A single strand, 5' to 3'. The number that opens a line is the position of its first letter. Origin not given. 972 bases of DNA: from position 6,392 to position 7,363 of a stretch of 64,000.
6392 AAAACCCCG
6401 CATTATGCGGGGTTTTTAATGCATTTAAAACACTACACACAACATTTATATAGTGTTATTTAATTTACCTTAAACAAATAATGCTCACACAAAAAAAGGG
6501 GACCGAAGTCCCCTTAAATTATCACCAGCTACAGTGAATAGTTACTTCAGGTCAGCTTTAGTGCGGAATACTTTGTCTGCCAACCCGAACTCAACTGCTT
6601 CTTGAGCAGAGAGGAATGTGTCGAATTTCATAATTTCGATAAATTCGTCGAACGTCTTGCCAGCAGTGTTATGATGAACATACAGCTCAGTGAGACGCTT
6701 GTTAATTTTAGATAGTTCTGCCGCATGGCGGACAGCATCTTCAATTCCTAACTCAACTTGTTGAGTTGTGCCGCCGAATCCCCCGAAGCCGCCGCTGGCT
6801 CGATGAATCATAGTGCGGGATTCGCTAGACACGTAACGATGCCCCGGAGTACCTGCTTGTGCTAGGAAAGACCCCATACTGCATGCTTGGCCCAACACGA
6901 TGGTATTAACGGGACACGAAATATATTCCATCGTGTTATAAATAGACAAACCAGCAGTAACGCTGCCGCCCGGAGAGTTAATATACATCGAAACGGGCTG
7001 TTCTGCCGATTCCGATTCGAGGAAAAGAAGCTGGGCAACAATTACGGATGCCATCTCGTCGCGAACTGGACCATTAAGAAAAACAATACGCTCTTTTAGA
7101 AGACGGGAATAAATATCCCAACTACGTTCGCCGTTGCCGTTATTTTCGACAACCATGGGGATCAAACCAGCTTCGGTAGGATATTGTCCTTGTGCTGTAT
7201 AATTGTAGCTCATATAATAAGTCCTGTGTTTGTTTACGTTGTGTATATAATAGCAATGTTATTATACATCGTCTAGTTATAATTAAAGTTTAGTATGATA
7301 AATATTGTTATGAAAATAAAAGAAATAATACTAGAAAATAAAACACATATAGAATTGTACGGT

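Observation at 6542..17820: Phage-borne proteostasis block: ClpP, FtsH, SOD, ClpS, Hsp20 and ClpX within 11 kb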

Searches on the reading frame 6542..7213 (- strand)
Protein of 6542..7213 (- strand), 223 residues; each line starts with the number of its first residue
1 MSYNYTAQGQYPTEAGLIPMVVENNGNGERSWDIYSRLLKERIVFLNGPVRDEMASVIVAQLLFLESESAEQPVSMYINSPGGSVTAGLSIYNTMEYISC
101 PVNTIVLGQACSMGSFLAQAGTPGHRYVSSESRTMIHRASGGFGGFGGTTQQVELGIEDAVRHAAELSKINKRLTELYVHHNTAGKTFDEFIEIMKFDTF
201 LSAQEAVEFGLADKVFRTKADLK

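Call 3: search_protein_families(library=pfam, proteins=[window:6542-7213:-])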
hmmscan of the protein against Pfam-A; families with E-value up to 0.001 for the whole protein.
window:6542-7213:- (223 aa): 2 families
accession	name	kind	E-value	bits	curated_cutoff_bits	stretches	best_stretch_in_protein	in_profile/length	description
PF00574.28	CLP_protease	-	8.1e-60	202.2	20.2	1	27-218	2-181/182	Clp protease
PF25145.1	NfeD1b_N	-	0.00069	19.7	40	0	73-118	33-78/189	NfeD1b, N-terminal domain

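Call 21: search_solved_structures(query=window:6542-7213:-, show_alignments=2, max_evalue=1e-10)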
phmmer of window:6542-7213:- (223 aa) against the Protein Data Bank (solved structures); distinct sequences matched with E-value up to 1e-10: 108 (the best 60 are shown).
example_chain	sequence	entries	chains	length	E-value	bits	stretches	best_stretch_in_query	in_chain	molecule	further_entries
8r05_A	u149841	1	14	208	5.5e-59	202.7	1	8-217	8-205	ATP-dependent Clp protease proteolytic subunit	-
9vhc_A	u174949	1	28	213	6.6e-56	192.6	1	12-217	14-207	ATP-dependent Clp protease proteolytic subunit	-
9ndj_H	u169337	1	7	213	9.9e-56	192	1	14-221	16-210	ATP-dependent Clp protease proteolytic subunit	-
7m1m_A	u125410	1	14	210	1.9e-55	191.1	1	15-221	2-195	ATP-dependent Clp protease proteolytic subunit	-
3mt6_R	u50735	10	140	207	7e-55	189.3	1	10-216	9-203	ATP-dependent Clp protease proteolytic subunit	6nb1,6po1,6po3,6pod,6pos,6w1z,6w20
6naq_A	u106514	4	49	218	1.8e-54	187.9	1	14-222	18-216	ATP-dependent Clp protease proteolytic subunit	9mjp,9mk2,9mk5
5dkp_A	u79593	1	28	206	2.2e-54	187.7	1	16-222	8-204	ATP-dependent Clp protease proteolytic subunit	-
6nah_A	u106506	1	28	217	2.2e-54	187.6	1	16-222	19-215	ATP-dependent Clp protease proteolytic subunit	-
6vfs_L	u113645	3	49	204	2.6e-54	187.4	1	17-222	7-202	ATP-dependent Clp protease proteolytic subunit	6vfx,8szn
7kr2_A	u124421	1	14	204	3e-54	187.2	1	17-222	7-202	ATP-dependent Clp protease proteolytic subunit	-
6w9t_A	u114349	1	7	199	3.8e-54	186.9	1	17-222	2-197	ATP-dependent Clp protease proteolytic subunit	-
7uiv_H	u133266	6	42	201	4.2e-54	186.7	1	17-216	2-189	ATP-dependent Clp protease proteolytic subunit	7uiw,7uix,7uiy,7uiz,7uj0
1tyf_A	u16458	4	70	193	4.3e-54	186.7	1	17-216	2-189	CLP PEPTIDASE | ATP-dependent Clp protease proteolytic subunit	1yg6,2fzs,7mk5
6uqe_G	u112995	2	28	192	4.7e-54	186.6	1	17-216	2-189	ATP-dependent Clp protease proteolytic subunit | ATP-dependent Clp endopeptidase proteolytic subunit ClpP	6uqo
6ppe_A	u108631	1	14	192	7.3e-54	185.9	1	17-216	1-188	ATP-dependent Clp protease proteolytic subunit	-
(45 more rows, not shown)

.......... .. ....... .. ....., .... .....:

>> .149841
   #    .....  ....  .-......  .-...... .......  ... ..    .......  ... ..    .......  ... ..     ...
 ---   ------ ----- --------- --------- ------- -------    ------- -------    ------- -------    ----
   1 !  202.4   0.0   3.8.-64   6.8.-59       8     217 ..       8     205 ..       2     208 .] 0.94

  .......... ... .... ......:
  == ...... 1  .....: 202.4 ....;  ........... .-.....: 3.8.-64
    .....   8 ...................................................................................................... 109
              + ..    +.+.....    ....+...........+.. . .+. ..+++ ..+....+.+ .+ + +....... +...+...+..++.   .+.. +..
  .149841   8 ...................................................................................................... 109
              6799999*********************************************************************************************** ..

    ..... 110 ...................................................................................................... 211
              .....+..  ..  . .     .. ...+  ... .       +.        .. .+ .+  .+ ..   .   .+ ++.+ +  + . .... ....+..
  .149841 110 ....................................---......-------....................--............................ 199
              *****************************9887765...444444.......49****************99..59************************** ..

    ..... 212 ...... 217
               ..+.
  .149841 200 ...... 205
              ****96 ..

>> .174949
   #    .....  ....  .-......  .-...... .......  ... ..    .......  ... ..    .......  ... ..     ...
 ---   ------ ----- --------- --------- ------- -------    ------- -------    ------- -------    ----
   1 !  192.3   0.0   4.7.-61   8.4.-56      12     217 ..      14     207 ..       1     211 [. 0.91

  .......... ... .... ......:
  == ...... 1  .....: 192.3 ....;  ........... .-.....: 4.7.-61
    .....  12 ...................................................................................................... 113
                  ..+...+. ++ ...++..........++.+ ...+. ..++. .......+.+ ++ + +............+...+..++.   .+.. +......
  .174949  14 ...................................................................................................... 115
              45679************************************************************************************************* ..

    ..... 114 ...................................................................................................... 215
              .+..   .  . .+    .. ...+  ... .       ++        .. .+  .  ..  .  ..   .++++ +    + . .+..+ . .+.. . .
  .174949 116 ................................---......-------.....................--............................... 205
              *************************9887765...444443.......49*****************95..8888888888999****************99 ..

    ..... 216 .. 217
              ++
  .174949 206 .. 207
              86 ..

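Call 35: find_homologous_proteins(query=window:6542-7213:-, max_evalue=1e-30)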
Query window:6542-7213:- (223 aa): 7998 proteins with E <= 1e-30 among 8000 candidates; the best 120 are listed.
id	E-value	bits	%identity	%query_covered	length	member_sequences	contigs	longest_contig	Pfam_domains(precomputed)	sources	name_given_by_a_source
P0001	3.5e-143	492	100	100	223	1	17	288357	PF00574.29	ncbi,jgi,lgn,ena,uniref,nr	ncbi:ATP-dependent Clp protease proteolytic subunit [Pseudomonas phage sp. 30-3]|uniref:ATP-dependen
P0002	3.7e-93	329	68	96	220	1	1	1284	PF00574.29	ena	-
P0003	1.8e-85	304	66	94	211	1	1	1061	PF00574.29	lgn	-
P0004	7.0e-85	302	67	91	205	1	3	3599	PF00574.29,PF25145.2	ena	-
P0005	7.7e-85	302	67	91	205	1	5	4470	PF00574.29,PF25145.2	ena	-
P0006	9.7e-85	302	67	91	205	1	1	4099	PF00574.29,PF25145.2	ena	-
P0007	1.3e-84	301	67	91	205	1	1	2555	PF00574.29,PF25145.2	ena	-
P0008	1.3e-84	301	67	91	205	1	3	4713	PF00574.29,PF25145.2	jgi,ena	-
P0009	1.3e-84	301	67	91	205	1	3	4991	PF00574.29,PF25145.2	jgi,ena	-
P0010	1.3e-84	301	68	91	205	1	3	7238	PF00574.29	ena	-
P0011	1.8e-84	301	67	91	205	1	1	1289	PF00574.29,PF25145.2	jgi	jgi:ATP-dependent Clp protease protease subunit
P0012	2.2e-84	300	68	91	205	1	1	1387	PF00574.29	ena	-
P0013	2.5e-84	300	67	91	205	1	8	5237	PF00574.29,PF25145.2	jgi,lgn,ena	jgi:ATP-dependent Clp protease protease subunit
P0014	2.5e-84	300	67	91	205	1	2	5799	PF00574.29,PF25145.2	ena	-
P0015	2.6e-84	300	67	91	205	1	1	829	PF00574.29,PF25145.2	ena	-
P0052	5.4e-83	296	69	90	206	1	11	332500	PF00574.29,PF25145.2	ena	-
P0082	1.6e-82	294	66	93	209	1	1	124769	PF00574.29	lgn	-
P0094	2.5e-82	294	67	91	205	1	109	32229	PF00574.29,PF25145.2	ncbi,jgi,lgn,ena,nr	ncbi:ATP-dependent Clp protease proteolytic subunit [bacterium]|jgi:ATP-dependent Clp protease prote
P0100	2.9e-82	293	67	91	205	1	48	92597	PF00574.29,PF25145.2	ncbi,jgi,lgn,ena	jgi:ATP-dependent Clp protease protease subunit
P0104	3.2e-82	293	67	91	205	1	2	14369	PF00574.29,PF25145.2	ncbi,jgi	jgi:ATP-dependent Clp protease protease subunit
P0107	3.4e-82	293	68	90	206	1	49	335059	PF00574.29,PF25145.2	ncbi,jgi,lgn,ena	-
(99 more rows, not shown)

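Call 36: find_related_loci(query=window:6542-7213:-, collection=genome_contigs, flank=3000)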
Query window:6542-7213:- (223 aa) in genome_contigs; peptide patterns used: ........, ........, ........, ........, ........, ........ (x = any residue, [..] = any of these).
151 stretches matched a pattern; 6 encode a relative of the query (tblastn E <= 1e-3); 6 distinct loci.
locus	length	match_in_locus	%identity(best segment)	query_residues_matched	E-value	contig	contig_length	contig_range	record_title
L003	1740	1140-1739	65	15-214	9e-90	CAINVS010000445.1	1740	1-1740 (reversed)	MAG: uncultured Bacteroidetes bacterium isolate Ja_bin-6113 genome assembly, contig: bin-6113:445/721, whole genome shot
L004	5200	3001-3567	53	17-215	2e-68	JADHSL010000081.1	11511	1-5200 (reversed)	MAG: Pirellulales bacterium isolate BS30m-G48 BS307-30m-C4213, whole genome shotgun sequence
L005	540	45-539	61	17-181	1e-75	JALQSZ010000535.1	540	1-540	MAG: Acidimicrobiales bacterium isolate BSH.4 NODE_535_length_540_cov_0.803456, whole genome shotgun sequence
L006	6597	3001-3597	65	17-215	1e-86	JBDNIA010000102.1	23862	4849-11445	MAG: Crocinitomicaceae bacterium isolate concoct.5.WLB k141_247133, whole genome shotgun sequence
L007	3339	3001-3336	71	17-128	2e-51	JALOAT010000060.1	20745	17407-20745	MAG: Gammaproteobacteria bacterium isolate SO_2017_LW2 bin 39 scaffold_5695_c1_LW138R_2017, whole genome shotgun sequenc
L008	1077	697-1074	59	17-142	9e-53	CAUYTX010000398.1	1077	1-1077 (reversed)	Gammaproteobacteria bacterium strain CCP3-SC1AL1 genome assembly, contig: CCP3SC1AL1_Contig_459, whole genome shotgun se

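Call 37: list_cluster_members(proteins=[P0094, P0100, P0104, P0107, P0002, P0003])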
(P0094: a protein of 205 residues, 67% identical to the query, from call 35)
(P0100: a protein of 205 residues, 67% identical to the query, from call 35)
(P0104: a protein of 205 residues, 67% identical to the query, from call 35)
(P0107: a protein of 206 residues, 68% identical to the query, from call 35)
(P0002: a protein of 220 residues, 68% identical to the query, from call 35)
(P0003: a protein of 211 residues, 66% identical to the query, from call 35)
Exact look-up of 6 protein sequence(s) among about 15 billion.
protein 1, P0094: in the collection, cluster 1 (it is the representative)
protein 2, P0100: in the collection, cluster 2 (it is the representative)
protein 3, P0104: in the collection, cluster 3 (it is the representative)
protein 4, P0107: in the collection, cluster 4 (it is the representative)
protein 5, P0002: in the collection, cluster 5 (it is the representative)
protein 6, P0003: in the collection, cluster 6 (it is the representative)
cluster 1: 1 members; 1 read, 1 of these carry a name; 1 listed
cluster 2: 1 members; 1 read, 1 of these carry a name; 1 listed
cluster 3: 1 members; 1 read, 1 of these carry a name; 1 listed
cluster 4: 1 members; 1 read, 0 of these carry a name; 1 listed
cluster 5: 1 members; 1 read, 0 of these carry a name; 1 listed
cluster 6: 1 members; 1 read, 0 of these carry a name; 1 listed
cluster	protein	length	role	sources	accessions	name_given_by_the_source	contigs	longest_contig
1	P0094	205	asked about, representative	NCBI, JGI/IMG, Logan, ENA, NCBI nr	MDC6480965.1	ATP-dependent Clp protease proteolytic subunit [bacterium] | ATP-dependent Clp protease protease subunit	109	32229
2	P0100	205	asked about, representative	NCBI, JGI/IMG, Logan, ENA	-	ATP-dependent Clp protease protease subunit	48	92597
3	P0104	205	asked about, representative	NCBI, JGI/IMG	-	ATP-dependent Clp protease protease subunit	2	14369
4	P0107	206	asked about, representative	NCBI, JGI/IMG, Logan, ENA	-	-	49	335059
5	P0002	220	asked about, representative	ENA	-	-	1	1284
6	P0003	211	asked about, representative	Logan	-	-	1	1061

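Call 38: find_encoding_contigs(protein=P0107, flank=5000, max_places=3)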
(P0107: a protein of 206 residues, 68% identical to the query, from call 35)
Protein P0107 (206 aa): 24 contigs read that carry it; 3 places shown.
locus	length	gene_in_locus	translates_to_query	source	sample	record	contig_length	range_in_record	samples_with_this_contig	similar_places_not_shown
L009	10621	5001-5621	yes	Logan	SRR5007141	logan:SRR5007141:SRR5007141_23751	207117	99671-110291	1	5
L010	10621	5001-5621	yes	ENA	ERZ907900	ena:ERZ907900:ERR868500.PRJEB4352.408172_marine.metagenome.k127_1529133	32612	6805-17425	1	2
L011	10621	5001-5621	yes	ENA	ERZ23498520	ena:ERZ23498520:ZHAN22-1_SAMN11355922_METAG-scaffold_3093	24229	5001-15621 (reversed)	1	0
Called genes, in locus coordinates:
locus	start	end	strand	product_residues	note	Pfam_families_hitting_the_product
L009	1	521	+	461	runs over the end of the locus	PF01068:DNA_ligase_A_M, PF14743:DNA_ligase_OB_2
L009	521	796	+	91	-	-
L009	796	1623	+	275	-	PF28363:DUF8385 (faint)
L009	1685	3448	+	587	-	-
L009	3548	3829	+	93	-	-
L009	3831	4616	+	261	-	PF00929:RNase_T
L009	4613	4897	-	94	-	-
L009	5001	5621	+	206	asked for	PF00574:CLP_protease, PF25145:NfeD1b_N (weak)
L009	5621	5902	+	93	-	-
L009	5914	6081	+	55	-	-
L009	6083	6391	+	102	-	-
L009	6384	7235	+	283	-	PF00149:Metallophos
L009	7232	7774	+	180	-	-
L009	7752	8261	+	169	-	-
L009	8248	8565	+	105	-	-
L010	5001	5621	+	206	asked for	PF00574:CLP_protease, PF25145:NfeD1b_N (weak)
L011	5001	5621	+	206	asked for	PF00574:CLP_protease, PF25145:NfeD1b_N (weak)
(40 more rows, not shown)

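Call 41: find_encoding_contigs(protein=P0107, flank=10000, max_places=1)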
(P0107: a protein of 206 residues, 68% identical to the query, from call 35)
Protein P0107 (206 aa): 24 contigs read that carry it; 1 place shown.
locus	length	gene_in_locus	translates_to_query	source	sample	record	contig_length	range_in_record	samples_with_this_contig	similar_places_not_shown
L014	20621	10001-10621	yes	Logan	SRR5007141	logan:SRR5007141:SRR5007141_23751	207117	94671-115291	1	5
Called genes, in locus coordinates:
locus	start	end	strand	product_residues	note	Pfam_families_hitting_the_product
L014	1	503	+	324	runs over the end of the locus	-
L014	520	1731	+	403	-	PF06689:zf-C4_ClpX, PF00493:MCM (faint), PF05496:RuvB_N (faint), PF01078:Mg_chelatase (faint), PF00158:Sigma54_activat (weak), PF07724:AAA_2, PF00004:AAA, PF10431:ClpB_D2-small, +1 more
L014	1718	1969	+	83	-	PF01165:Ribosomal_S21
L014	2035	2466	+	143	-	PF00011:HSP20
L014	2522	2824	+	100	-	PF02617:ClpS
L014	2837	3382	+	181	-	PF00081:Sod_Fe_N (weak), PF02777:Sod_Fe_C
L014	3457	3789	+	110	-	-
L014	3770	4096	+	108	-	-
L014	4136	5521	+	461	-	PF01068:DNA_ligase_A_M, PF14743:DNA_ligase_OB_2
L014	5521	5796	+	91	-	-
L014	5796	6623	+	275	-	PF28363:DUF8385 (faint)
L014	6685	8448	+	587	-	-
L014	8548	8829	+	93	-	-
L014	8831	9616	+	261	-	PF00929:RNase_T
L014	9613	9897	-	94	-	-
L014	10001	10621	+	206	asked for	PF00574:CLP_protease, PF25145:NfeD1b_N (weak)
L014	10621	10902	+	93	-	-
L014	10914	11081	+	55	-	-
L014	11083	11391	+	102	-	-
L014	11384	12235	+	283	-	PF00149:Metallophos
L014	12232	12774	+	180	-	-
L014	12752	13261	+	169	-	-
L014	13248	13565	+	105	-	-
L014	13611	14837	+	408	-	PF01139:RtcB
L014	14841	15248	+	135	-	-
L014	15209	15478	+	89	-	-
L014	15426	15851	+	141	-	-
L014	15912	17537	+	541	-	PF00118:Cpn60_TCP1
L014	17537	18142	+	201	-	-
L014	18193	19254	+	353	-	PF01467:CTP_transf_like, PF00293:NUDIX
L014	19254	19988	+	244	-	-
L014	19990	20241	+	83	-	-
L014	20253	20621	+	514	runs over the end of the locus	PF18127:NAMPT_N, PF04095:NAPRTase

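Call 43: search_dna_similar(query=window:6542-7213:-, collection=phages, mode=protein, max_rows=45, max_evalue=1e-30)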
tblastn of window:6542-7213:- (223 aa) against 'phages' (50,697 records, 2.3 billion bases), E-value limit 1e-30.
Records with a match: 51; places in all: 51; records where one place covers at least 80% of the query: 51.
Best place of each record, by identity: >=99% 10; <60% 41.
By first word of the organism name: Bacteriophage 16; Pseudomonas 10; Listeria 6; Staphylococcus 5; Agrobacterium 2; Escherichia 2; Acinetobacter 2; Bacillus 2; uncultured 2; Sinorhizobium 1; and 3 more.
By host as written in the record: - 23; Listeria monocytogenes 6; Pseudomonas aeruginosa PAO1 5; Pseudomonas aeruginosa 2; Agrobacterium tumefaciens C58 2; Staphylococcus aureus 2; Bacillus megaterium str. ATCC 43725 2; Sinohrizobium meliloti NRRL L-50 1; and 8 more.
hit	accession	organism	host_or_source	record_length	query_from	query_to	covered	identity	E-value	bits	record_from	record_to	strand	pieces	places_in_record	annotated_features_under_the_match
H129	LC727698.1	Pseudomonas phage sp. 30-3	Pseudomonas aeruginosa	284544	1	223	100%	100.0%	3e-139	435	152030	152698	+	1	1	clpP: ATP-dependent Clp protease proteolytic subunit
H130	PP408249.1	Pseudomonas phage vB_Pa-PAC2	Pseudomonas aeruginosa PAO1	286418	1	223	100%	100.0%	3e-139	435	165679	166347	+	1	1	ATP-dependent Clp protease proteolytic subunit ClpP | hypothetical protein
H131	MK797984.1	Pseudomonas phage vB_PaeM_PA5oct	-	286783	1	223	100%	100.0%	3e-139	435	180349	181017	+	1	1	ATP-dependent Clp protease proteolytic subunit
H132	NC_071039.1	Pseudomonas phage vB_PaeM_PA5oct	-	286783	1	223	100%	100.0%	3e-139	435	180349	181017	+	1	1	head maturation protease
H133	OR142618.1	Pseudomonas phage Callisto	Pseudomonas aeruginosa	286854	1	223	100%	100.0%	3e-139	435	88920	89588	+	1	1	clpP: ATP-dependent Clp protease proteolytic subunit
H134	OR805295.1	Pseudomonas phage Paride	Pseudomonas aeruginosa PAO1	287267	1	223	100%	100.0%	3e-139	435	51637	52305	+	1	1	head maturation protease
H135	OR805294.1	Pseudomonas phage Ettore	Pseudomonas aeruginosa PAO1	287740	1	223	100%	100.0%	3e-139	435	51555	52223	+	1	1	head maturation protease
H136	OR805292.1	Pseudomonas phage Cassandra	Pseudomonas aeruginosa PAO1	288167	1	223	100%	100.0%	3e-139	435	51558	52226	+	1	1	head maturation protease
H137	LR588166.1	Pseudomonas phage vB_PaeM_MIJ3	-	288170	1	223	100%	100.0%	3e-139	435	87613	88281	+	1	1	clpP: ATP-dependent Clp protease proteolytic subunit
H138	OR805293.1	Pseudomonas phage Deifobo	Pseudomonas aeruginosa PAO1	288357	1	223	100%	100.0%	3e-139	435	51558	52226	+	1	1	head maturation protease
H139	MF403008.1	Agrobacterium phage Atu_ph07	Agrobacterium tumefaciens C58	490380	13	223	95%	55.0%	1e-70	238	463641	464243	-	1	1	ATP-dependent Clp protease proteolytic subunit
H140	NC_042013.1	Agrobacterium phage Atu_ph07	Agrobacterium tumefaciens C58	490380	13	223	95%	55.0%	1e-70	238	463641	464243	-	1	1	head maturation protease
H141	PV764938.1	Sinorhizobium phage Phosso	Sinohrizobium meliloti NRRL L-50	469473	16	216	90%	56.7%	1e-66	227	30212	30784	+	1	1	ATP-dependent Clp protease proteolytic subunit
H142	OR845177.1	Escherichia phage EC22.5-2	Escherichia coli ATCC 25922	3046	1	216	97%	46.3%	1e-51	184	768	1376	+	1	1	record has no annotation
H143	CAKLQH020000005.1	Acinetobacter phage MD-2021a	not known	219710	12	219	93%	46.9%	1e-49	178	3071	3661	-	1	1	clpP: ATP-dependent Clp protease proteolytic subunit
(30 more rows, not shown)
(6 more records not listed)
